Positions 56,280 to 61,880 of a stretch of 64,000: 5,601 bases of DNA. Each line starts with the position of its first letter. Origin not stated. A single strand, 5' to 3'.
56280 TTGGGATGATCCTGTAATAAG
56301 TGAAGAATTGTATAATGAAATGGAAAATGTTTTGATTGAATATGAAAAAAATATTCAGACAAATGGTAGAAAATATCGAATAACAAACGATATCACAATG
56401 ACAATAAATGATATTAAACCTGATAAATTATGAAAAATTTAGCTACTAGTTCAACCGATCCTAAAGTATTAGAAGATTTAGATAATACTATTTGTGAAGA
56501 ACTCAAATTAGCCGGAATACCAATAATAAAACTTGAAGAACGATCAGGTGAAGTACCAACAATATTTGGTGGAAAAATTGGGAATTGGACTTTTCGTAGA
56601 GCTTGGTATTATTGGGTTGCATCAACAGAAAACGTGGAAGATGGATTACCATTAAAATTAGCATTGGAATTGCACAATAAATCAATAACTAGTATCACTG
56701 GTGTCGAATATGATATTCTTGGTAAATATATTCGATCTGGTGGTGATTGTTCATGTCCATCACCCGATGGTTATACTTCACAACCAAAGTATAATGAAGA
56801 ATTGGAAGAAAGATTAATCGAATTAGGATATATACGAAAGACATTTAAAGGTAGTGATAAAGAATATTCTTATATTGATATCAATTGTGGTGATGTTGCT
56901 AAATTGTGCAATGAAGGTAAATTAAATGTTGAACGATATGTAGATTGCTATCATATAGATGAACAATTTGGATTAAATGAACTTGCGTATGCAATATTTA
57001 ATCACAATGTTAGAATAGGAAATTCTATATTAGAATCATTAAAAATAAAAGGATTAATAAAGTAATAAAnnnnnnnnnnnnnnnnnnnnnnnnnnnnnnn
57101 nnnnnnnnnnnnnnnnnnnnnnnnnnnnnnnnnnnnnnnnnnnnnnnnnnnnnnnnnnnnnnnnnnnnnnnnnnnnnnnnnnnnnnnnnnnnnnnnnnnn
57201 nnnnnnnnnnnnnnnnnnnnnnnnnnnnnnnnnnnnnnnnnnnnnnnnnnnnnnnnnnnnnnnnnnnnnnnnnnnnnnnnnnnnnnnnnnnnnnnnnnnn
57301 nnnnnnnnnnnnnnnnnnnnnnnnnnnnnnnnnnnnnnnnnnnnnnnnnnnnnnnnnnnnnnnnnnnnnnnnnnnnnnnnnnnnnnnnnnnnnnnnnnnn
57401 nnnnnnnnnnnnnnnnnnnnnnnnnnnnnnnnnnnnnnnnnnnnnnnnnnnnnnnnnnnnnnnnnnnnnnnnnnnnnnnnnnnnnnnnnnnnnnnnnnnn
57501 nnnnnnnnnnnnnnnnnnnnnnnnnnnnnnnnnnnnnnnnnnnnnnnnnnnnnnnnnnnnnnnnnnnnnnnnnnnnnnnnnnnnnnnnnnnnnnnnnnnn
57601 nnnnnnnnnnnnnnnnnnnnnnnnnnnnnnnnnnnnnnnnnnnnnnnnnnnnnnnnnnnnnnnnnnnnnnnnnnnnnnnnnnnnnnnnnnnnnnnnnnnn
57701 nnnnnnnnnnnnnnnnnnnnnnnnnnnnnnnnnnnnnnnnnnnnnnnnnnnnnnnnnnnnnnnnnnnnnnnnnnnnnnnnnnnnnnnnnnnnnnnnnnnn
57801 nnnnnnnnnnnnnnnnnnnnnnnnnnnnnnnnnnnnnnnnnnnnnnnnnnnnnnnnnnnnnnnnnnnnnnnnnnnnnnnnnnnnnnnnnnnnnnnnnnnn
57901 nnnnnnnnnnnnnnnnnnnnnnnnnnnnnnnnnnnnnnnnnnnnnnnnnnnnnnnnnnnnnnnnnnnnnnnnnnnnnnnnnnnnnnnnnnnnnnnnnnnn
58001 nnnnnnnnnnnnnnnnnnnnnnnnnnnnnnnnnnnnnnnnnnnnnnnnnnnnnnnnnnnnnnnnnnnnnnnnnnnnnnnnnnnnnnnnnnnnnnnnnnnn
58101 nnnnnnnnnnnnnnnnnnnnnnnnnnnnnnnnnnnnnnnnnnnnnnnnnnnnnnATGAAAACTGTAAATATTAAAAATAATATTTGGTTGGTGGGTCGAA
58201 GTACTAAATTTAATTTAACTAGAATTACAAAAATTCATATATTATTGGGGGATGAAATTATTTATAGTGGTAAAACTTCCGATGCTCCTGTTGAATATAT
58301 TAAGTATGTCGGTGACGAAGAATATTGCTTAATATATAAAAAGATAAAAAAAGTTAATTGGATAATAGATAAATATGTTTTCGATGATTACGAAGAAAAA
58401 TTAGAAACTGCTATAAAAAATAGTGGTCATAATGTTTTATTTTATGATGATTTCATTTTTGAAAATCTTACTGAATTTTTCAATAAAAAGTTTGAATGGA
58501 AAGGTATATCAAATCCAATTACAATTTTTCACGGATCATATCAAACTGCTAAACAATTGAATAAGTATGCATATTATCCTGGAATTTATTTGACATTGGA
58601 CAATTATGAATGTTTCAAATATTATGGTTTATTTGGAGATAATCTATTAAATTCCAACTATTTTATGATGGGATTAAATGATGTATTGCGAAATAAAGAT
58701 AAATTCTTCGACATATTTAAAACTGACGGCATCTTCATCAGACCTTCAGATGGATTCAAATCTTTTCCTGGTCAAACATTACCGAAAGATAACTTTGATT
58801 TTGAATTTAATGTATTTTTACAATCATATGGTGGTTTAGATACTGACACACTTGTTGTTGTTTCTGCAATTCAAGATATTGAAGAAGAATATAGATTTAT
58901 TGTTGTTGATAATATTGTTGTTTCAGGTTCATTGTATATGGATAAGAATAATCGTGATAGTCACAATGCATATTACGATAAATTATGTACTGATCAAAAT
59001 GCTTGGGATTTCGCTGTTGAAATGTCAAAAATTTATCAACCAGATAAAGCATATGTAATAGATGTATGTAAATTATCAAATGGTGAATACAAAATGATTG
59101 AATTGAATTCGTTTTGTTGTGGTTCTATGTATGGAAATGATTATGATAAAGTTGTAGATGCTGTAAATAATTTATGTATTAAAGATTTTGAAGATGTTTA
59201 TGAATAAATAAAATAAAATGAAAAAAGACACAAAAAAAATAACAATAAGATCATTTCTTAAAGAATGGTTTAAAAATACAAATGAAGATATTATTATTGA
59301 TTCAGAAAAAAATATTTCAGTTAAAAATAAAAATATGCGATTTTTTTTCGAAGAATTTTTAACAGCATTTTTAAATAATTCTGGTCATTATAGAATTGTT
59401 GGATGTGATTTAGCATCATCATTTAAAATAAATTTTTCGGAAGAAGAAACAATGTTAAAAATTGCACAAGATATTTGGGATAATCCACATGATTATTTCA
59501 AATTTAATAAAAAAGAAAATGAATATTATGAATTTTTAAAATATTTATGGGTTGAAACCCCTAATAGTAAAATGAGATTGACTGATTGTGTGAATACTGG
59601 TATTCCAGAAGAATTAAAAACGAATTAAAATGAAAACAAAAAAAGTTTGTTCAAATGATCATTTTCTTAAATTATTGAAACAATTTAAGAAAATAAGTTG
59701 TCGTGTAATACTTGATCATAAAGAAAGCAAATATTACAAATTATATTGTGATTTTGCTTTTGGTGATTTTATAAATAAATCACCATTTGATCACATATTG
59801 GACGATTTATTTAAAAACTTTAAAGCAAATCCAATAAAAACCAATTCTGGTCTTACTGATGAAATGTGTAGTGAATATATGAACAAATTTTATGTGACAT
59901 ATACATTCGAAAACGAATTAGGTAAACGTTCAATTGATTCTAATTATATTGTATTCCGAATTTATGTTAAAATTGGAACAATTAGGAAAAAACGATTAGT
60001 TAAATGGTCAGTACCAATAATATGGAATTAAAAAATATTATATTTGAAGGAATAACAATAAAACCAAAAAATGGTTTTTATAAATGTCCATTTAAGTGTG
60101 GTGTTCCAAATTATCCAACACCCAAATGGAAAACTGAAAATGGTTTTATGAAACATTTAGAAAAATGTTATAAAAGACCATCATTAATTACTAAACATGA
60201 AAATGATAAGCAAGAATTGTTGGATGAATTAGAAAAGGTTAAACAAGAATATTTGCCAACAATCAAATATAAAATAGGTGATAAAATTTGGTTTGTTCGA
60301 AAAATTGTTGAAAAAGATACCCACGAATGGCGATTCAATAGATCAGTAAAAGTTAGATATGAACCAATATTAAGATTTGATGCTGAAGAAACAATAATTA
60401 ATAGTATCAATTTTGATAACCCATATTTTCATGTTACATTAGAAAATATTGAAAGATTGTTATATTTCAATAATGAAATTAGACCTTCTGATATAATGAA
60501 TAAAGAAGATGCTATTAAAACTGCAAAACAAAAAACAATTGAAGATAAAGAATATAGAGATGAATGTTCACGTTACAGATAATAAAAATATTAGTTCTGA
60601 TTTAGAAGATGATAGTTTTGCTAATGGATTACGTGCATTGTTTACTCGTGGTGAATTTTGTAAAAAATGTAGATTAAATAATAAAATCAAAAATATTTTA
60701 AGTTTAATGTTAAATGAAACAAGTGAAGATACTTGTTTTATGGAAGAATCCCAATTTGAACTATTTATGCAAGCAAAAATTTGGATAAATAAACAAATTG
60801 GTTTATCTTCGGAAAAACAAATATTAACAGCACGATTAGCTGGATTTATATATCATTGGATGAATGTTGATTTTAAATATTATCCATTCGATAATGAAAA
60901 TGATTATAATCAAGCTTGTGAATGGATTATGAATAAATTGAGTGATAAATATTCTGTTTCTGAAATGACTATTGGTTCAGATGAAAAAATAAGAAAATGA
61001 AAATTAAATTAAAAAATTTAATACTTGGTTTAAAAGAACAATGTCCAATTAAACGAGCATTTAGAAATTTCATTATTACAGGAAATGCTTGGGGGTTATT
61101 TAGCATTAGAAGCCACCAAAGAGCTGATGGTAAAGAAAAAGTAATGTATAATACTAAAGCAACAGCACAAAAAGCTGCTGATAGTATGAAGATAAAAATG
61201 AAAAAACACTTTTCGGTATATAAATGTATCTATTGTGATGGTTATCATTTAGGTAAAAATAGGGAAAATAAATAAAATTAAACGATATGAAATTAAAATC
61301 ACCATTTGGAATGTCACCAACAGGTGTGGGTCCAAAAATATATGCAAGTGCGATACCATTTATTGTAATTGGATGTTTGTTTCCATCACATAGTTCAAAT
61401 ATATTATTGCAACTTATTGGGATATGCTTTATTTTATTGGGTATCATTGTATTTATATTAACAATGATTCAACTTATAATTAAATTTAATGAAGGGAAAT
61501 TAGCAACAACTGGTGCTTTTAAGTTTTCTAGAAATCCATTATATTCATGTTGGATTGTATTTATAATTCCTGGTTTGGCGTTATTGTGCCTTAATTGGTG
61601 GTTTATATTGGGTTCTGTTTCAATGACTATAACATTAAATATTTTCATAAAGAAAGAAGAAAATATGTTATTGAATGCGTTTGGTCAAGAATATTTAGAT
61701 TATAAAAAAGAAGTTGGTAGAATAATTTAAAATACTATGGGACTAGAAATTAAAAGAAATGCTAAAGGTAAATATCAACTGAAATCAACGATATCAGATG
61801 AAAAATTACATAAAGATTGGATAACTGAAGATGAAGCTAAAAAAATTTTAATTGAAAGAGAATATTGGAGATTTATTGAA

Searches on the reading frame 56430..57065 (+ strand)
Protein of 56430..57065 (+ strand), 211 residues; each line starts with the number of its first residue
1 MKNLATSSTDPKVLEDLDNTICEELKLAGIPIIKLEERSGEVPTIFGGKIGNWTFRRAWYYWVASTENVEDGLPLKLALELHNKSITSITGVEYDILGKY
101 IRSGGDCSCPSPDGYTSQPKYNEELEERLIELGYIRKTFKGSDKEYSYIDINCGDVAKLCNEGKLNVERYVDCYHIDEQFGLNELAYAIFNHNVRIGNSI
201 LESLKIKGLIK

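Call 60: search_protein_families(library=phrogs, proteins=[window:56430-57065:+], max_evalue=0.001)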
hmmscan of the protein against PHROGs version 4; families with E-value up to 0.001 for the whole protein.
window:56430-57065:+ (211 aa): 1 family
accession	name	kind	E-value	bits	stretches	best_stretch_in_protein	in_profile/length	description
phrog_35792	-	unknown function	7.5e-07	30.2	1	35-114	44-107/150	-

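Call 61: search_protein_families(library=pfam, proteins=[window:56430-57065:+], max_evalue=0.001)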
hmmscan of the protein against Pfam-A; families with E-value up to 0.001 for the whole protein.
window:56430-57065:+ (211 aa): 0 families

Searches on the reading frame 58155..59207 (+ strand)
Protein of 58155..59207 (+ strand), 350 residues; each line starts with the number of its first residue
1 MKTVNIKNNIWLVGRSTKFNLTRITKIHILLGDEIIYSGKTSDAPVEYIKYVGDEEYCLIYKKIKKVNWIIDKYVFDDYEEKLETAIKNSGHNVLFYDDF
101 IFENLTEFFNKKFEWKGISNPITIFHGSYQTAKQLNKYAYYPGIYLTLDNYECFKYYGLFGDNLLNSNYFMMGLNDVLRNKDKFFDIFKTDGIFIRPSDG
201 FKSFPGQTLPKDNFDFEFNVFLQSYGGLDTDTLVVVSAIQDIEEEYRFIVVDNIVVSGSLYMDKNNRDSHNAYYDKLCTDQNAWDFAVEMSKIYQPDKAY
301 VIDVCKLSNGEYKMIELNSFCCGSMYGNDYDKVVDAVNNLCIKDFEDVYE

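Call 60: search_protein_families(library=phrogs, proteins=[window:58155-59207:+], max_evalue=0.001)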
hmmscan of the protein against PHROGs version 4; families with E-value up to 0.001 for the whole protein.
window:58155-59207:+ (350 aa): 2 families
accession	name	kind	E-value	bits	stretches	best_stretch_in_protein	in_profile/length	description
phrog_7313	-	unknown function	7.3e-42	144.7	1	66-340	2-260/264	-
phrog_5030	-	unknown function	0.00069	21.1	0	48-102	28-82/89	-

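Call 61: search_protein_families(library=pfam, proteins=[window:58155-59207:+], max_evalue=0.001)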
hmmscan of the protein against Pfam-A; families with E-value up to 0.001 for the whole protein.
window:58155-59207:+ (350 aa): 2 families
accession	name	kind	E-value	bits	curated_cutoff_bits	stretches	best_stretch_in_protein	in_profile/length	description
PF18299.6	R2K_2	-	1.1e-10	42.1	26.2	1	190-335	19-146/147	ATP-grasp domain, R2K clade family 2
PF14243.11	R2K_3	-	3.8e-09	37.4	26.3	1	194-336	45-168/169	ATP-grasp domain, R2K clade family 3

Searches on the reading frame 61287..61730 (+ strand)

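Call 60: search_protein_families(library=phrogs, proteins=[window:61287-61730:+], max_evalue=0.001)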
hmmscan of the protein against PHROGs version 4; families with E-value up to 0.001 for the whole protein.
window:61287-61730:+ (147 aa): 1 family
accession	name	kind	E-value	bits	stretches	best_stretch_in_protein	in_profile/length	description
phrog_26245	-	unknown function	1.4e-12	48.9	1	33-145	15-129/131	-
